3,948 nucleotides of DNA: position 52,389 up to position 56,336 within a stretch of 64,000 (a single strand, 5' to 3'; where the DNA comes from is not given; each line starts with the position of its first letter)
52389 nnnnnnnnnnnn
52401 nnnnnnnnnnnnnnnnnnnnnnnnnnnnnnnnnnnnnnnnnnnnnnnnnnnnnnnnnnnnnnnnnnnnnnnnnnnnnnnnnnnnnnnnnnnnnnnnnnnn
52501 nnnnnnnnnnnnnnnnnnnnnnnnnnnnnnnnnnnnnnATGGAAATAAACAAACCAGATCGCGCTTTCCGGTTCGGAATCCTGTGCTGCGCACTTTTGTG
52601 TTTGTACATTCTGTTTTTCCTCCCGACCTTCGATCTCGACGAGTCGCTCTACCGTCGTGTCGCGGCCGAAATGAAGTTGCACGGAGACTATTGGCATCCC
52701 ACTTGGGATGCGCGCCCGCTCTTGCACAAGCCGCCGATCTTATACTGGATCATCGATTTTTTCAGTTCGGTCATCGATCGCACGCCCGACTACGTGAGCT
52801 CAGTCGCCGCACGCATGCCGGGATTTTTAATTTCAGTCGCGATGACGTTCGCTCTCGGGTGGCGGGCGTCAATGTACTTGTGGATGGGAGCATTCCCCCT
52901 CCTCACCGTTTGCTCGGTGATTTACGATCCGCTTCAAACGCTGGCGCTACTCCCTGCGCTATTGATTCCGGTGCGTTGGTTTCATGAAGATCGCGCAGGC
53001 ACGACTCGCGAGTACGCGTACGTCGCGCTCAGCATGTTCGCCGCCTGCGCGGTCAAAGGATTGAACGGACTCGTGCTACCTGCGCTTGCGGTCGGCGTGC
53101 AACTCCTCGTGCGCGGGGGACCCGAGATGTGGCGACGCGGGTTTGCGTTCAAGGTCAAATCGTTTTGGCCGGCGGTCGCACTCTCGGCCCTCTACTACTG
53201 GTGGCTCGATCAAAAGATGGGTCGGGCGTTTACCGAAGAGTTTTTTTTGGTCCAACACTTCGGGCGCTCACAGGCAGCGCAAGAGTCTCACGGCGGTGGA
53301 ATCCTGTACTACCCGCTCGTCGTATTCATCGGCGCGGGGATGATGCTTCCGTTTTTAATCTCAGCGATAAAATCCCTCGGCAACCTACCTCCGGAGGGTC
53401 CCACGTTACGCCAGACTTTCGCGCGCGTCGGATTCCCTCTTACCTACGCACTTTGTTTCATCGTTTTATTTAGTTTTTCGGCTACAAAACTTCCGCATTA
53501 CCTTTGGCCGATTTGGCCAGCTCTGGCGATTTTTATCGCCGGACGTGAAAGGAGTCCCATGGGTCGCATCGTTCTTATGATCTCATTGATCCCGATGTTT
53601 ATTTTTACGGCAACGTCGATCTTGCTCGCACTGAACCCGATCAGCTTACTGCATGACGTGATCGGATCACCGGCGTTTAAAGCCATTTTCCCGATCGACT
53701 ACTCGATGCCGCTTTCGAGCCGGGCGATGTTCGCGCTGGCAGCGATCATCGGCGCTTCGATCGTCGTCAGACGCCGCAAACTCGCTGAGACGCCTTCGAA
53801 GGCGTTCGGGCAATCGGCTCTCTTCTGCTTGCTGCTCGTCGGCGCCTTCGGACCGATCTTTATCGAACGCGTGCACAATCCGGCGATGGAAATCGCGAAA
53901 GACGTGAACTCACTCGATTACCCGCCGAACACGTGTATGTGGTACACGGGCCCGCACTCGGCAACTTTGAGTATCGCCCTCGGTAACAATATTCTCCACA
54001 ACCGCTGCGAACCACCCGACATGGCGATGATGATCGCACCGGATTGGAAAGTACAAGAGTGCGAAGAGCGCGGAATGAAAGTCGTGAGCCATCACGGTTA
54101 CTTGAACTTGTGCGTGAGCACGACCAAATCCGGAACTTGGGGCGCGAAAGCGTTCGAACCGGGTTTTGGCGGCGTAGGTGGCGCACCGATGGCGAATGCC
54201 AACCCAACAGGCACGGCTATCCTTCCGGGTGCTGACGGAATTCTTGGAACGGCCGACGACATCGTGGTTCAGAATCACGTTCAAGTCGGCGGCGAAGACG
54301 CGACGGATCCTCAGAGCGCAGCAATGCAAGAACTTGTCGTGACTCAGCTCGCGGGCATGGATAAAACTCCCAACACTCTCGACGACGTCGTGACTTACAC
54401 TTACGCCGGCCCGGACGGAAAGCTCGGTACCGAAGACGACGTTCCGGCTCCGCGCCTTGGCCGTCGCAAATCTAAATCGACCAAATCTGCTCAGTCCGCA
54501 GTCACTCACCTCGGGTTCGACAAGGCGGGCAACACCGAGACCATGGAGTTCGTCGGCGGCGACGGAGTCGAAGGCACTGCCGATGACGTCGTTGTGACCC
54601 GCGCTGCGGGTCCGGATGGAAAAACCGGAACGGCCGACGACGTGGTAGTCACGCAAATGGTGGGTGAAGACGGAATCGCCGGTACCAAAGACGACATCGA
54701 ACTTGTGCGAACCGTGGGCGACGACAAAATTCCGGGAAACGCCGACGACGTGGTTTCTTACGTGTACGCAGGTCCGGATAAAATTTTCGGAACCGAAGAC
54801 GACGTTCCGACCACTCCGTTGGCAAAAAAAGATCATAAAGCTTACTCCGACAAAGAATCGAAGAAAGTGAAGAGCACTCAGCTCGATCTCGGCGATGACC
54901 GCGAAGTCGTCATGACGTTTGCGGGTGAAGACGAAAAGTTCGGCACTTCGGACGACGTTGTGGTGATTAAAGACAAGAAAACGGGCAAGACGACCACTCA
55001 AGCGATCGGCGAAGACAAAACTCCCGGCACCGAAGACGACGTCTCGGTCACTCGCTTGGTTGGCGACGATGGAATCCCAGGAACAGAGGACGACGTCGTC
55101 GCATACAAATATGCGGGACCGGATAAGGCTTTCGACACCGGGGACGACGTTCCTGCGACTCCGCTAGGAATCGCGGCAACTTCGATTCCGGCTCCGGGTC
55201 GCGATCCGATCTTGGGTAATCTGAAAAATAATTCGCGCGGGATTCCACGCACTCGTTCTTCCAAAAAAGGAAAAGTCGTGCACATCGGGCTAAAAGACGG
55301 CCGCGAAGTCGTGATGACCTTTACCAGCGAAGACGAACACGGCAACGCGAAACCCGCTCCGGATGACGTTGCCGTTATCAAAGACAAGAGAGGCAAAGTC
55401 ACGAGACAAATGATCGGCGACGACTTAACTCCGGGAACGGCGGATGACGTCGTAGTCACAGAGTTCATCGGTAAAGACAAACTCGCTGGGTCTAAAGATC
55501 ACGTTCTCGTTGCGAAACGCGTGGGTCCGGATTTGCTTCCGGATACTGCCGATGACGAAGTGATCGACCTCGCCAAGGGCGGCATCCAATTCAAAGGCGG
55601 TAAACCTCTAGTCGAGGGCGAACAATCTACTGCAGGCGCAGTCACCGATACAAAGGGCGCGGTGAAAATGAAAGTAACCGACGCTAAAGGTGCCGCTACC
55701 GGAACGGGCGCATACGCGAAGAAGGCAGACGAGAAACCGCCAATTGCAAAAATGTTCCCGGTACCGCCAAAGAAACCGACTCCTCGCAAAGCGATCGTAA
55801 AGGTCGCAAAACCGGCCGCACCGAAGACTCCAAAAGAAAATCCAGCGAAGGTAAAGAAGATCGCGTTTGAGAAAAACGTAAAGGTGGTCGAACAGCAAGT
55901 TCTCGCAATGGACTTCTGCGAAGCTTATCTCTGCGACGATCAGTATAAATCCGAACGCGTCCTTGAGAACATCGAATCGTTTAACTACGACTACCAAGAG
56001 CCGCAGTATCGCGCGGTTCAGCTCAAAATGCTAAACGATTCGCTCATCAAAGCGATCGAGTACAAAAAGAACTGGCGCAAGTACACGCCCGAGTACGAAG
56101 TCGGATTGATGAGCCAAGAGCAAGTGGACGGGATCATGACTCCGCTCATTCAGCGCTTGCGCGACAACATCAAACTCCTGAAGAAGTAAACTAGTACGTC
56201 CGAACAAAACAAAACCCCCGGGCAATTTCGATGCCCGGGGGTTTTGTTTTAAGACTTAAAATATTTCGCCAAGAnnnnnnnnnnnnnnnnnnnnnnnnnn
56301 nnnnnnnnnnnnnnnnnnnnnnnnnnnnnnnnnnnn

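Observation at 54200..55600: Novel Asp/Thr-rich tandem repeat with nested periodicity (about 15-aa unit inside about 90-aa super-repeats)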

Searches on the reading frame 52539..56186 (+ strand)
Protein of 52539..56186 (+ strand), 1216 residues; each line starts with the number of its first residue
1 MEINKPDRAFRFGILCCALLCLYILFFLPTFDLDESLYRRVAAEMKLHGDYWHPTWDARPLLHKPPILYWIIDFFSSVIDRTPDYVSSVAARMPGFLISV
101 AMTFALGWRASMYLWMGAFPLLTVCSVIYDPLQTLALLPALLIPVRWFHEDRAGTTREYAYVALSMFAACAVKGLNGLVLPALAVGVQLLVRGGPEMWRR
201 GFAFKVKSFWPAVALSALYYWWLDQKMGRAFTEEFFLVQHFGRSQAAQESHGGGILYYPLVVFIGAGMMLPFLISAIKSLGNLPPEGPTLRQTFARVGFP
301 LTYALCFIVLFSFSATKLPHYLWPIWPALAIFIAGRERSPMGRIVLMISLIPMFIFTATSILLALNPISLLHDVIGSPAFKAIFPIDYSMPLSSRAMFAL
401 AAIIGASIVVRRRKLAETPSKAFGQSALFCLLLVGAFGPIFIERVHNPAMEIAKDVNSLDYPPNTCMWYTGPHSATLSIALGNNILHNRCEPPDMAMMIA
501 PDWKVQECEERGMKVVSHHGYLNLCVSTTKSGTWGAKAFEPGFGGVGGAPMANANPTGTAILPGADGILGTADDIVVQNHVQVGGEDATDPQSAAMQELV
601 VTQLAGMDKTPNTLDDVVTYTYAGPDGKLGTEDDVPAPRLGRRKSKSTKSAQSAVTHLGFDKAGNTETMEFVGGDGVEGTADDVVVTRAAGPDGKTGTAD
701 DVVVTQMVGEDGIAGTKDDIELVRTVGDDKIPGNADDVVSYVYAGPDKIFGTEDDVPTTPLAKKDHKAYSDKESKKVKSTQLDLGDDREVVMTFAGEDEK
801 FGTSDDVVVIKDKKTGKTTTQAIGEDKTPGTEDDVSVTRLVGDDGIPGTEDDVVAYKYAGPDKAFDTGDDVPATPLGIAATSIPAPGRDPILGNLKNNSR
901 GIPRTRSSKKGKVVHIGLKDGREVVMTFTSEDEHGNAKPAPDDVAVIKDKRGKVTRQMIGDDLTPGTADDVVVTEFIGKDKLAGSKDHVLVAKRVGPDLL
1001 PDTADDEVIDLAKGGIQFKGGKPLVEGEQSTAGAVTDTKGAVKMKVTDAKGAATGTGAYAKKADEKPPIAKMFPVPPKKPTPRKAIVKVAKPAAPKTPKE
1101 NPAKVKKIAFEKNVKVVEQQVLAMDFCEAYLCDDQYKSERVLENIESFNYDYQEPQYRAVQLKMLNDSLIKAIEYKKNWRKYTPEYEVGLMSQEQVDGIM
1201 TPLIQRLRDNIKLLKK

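Call 3: search_protein_families(library=pfam, proteins=[window:52539-56186:+], max_evalue=10)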
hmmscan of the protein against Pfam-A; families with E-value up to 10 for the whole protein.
window:52539-56186:+ (1216 aa): 2 families
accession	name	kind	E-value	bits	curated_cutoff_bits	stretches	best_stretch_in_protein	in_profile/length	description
PF11119.13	DUF2633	-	0.19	12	25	1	336-352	6-22/43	Protein of unknown function (DUF2633)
PF24877.1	ILV_EDD_C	-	1.6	8.5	27.7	1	680-714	65-99/191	Dihydroxy-acid/6-phosphogluconate dehydratase C-terminal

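Call 4: search_protein_families(library=ncbifam, proteins=[window:52539-56186:+], max_evalue=10)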
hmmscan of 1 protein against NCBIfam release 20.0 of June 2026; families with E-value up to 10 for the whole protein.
window:52539-56186:+ (1216 aa): 1 family
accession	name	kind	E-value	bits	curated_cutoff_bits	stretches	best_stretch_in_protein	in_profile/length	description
NF009784.2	PRK13279.1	equivalog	1.7e-07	30.3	567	1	28-456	22-445/539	lipid IV(A) 4-amino-4-deoxy-L-arabinosyltransferase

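Call 8: search_solved_structures(query=window:52539-56186:+, max_evalue=10, show_alignments=2)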
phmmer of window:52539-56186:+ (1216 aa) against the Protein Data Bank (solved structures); distinct sequences matched with E-value up to 10: 2.
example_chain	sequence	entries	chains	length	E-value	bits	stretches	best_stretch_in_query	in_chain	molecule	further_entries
5ezm_A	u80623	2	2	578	7.5e-08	33.7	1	31-432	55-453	4-amino-4-deoxy-L-arabinose transferase or related glycosyltransferases of PMT family | 4-amino-4-deoxy-L-arabinose (L-Ara4N) transferase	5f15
2q0t_A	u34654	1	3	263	0.56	10.9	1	34-82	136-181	Putative gamma-carboxymuconolactone decarboxylase subunit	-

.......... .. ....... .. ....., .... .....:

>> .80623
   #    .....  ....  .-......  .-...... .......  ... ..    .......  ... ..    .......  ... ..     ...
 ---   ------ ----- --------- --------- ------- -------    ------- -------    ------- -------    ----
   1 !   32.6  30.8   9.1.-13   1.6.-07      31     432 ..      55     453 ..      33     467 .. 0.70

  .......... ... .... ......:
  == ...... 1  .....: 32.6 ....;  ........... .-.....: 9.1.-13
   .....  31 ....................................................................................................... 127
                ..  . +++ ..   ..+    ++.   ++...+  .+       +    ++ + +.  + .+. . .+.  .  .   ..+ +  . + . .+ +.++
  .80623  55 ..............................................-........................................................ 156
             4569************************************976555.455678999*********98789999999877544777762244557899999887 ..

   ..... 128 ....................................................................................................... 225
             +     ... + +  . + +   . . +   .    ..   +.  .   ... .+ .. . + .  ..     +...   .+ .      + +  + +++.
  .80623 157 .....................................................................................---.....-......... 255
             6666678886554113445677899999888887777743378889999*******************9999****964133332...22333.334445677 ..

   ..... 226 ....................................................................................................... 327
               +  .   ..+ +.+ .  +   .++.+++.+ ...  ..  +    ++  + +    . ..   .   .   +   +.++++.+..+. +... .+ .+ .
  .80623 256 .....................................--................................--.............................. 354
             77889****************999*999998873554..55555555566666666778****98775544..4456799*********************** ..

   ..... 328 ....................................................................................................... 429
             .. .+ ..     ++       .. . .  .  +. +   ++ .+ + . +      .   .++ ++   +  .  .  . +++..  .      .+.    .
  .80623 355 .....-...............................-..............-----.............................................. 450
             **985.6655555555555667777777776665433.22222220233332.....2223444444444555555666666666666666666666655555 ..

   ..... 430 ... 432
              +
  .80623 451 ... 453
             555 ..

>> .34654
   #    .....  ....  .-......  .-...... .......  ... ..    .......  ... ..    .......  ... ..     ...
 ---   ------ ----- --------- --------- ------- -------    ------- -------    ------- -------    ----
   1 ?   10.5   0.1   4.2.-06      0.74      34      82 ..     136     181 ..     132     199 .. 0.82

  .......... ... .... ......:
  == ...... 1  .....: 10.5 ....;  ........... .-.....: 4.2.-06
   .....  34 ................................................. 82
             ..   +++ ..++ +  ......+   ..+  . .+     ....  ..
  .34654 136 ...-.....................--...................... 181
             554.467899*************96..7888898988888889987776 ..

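Call 18: find_encoding_contigs(protein=window:52539-56186:+, flank=3000, max_places=4)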
Protein window:52539-56186:+ (1216 aa): 1 contig read that carries it; 1 place shown.
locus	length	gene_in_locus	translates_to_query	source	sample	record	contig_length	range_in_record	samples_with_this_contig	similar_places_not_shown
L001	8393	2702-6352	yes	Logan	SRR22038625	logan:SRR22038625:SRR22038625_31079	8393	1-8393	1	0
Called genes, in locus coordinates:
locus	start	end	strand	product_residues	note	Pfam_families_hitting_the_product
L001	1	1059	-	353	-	?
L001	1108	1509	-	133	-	PF00072:Response_reg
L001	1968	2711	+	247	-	PF00535:Glycos_transf_2, PF13641:Glyco_tranf_2_3 (weak)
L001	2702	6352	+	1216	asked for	-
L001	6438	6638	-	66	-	-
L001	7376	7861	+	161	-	-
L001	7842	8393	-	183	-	?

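Call 36: find_homologous_proteins(query=window:52539-56186:+, max_evalue=1e-10)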
Query window:52539-56186:+ (1216 aa): 3 proteins with E <= 1e-10 among 8000 candidates.
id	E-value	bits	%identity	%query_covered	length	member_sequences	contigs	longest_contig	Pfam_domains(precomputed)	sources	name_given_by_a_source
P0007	0.0e+0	2805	100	100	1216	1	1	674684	-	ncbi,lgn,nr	ncbi:MAG: hypothetical protein JST80_06570 [Bdellovibrionales bacterium]|nr:hypothetical protein [Bd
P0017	2.5e-237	809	41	73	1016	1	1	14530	-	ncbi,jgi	jgi:4-amino-4-deoxy-L-arabinose transferase-like glycosyltransferase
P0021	6.0e-199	682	41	61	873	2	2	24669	-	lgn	-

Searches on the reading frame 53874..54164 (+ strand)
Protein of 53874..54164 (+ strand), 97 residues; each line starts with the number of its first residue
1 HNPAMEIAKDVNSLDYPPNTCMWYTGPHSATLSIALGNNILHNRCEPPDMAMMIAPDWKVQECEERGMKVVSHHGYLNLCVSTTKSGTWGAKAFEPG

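Call 26: search_protein_families(library=pfam, proteins=[window:53874-54164:+], max_evalue=10)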
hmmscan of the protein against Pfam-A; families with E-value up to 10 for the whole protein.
window:53874-54164:+ (97 aa): 0 families

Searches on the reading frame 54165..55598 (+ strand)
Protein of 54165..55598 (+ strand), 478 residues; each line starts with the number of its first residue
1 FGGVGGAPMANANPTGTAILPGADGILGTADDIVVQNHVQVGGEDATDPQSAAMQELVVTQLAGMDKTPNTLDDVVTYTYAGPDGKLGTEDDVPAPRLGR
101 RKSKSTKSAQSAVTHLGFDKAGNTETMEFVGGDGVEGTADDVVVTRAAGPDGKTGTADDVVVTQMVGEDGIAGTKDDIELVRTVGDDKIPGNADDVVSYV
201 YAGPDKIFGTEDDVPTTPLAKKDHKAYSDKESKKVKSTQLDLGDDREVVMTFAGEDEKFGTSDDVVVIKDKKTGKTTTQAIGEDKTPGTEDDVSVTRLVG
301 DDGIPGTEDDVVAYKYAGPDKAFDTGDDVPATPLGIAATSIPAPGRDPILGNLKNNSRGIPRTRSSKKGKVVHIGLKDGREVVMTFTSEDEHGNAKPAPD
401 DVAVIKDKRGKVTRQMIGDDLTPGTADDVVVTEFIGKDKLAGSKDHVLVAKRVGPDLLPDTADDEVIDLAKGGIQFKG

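Call 7: find_homologous_proteins(query=window:54165-55598:+, max_evalue=0.001)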
Query window:54165-55598:+ (478 aa): 6 proteins with E <= 0.001 among 8000 candidates.
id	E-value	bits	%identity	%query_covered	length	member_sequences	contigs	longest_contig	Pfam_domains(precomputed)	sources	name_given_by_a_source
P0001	2.2e-8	52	32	52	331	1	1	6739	-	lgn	-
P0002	3.2e-6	45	31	52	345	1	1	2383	-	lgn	-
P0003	5.5e-5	40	30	52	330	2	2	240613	-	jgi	jgi:hypothetical protein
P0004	6.2e-4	37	46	15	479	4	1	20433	PF03098.21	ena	-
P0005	6.9e-4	37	41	17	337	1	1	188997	PF03098.21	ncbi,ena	-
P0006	9.4e-4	36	38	24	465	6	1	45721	PF03098.21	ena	-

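Call 26: search_protein_families(library=pfam, proteins=[window:54165-55598:+, P0001, P0002, P0003, P0004], max_evalue=10)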
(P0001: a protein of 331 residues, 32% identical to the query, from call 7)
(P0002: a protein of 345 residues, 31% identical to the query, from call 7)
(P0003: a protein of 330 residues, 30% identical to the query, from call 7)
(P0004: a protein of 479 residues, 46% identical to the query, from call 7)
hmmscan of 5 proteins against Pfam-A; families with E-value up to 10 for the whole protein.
window:54165-55598:+ (478 aa): 1 family
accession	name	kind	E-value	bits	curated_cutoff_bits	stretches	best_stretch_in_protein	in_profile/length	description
PF24877.1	ILV_EDD_C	-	0.013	15.3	27.7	1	138-172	65-99/191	Dihydroxy-acid/6-phosphogluconate dehydratase C-terminal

P0001 (331 aa): 2 families
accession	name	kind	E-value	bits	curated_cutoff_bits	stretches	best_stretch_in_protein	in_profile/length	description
PF24145.1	K1-lyase_N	-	0.26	11.8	27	0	260-295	37-71/72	K1 capsule-specific polysaccharide lyase, N-terminal domain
PF24441.1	DUF7560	-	0.33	11.1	27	1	311-325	24-38/44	Family of unknown function (DUF7560)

P0002 (345 aa): 2 families
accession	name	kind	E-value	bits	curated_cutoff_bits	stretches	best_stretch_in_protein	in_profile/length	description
PF24383.1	DUF7539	-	0.0034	18.1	27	2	83-117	40-69/128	Family of unknown function (DUF7539)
PF09100.16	Qn_am_d_aIV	-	0.68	10.2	25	1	235-251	30-46/133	Quinohemoprotein amine dehydrogenase, alpha subunit domain IV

P0003 (330 aa): 2 families
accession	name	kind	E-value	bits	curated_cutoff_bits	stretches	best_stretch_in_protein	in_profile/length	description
PF09100.16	Qn_am_d_aIV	-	0.19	12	25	1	247-272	20-45/133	Quinohemoprotein amine dehydrogenase, alpha subunit domain IV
PF22649.2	Cgl0159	-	0.76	9.5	27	0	227-279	42-94/251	Cgl0159-like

P0004 (479 aa): 2 families
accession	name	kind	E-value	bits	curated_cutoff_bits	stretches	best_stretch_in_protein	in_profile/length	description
PF03098.20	An_peroxidase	-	6e-08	32.1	25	1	213-323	66-180/530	Animal haem peroxidase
PF20257.3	SAM_HAT_C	-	0.18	12.6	25.5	1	367-427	3-52/84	SAM hydroxide adenosyltransferase C-terminal domain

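Call 79: search_protein_families(library=ncbifam, proteins=[window:54165-55598:+, P0001], max_evalue=0.1)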
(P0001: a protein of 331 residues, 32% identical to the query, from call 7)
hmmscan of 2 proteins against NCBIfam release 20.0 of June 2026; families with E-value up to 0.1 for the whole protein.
window:54165-55598:+ (478 aa): 0 families

P0001 (331 aa): 0 families
